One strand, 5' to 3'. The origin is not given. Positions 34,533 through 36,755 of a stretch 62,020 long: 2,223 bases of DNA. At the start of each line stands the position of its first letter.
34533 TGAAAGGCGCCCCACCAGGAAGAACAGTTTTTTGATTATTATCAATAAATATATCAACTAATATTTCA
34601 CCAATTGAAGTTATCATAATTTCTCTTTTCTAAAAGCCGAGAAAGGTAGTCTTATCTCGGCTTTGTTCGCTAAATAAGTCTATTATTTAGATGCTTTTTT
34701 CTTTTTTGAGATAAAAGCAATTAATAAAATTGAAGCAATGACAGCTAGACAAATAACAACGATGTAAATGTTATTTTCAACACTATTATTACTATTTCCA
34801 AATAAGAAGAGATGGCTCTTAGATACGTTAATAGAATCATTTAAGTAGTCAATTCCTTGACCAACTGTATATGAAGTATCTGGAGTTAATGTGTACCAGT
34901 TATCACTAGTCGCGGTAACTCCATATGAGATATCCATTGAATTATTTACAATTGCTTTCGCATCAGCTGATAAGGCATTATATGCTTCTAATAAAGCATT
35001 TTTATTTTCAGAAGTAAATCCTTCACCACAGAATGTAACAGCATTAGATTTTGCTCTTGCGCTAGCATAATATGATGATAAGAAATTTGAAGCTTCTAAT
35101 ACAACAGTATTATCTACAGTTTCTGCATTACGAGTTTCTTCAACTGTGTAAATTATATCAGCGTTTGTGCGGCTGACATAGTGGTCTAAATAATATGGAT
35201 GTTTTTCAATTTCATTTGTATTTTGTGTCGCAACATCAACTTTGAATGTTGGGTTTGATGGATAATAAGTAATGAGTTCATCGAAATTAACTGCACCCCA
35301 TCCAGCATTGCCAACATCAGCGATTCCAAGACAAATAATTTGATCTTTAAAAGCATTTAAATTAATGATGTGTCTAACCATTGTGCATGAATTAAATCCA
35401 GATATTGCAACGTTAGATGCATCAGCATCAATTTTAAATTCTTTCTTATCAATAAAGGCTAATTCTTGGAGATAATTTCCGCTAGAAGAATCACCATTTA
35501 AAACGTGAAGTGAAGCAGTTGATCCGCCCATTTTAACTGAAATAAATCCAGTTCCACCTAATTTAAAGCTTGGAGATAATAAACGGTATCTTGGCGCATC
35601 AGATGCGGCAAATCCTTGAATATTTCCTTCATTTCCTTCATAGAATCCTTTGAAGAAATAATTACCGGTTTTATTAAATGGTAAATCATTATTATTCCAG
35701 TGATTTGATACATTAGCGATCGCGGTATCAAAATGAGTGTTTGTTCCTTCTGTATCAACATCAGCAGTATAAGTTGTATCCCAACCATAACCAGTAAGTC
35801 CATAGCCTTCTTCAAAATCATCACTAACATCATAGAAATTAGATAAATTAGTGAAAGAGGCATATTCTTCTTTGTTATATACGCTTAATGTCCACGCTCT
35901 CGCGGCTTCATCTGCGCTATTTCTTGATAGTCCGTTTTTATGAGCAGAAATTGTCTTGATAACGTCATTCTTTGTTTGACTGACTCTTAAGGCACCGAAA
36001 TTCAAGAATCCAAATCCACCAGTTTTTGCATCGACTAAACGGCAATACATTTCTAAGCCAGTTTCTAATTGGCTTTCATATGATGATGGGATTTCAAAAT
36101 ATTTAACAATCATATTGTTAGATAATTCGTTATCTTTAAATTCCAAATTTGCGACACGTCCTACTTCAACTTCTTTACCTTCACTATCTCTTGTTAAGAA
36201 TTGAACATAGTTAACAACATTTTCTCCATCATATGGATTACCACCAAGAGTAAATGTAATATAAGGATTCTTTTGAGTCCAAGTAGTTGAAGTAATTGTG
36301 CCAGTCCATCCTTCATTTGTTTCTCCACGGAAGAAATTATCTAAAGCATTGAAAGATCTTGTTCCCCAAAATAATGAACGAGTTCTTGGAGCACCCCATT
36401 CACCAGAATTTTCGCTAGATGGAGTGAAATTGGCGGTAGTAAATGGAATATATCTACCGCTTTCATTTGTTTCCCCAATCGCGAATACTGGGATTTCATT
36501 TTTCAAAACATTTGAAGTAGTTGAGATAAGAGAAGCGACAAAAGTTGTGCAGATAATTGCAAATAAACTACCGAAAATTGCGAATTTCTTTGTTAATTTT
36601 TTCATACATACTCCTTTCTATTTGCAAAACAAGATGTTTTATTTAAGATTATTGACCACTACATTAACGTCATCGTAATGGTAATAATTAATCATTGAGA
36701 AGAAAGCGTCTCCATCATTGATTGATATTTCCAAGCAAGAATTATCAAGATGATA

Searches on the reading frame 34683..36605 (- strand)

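Call 16: search_protein_families(library=pfam, proteins=[window:34683-36605:-], max_evalue=0.001)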
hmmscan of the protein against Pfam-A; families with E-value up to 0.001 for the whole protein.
window:34683-36605:- (640 aa): 0 families

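Call 45: search_protein_families(library=pfam, proteins=[window:34683-36605:-], max_evalue=1)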
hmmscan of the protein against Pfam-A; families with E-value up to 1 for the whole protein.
window:34683-36605:- (640 aa): 1 family
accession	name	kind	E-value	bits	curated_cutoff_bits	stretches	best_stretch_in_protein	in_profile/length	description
PF22839.2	DUF7015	-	0.23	12.1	35.2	1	451-514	14-73/100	Domain of unknown function (DUF7015)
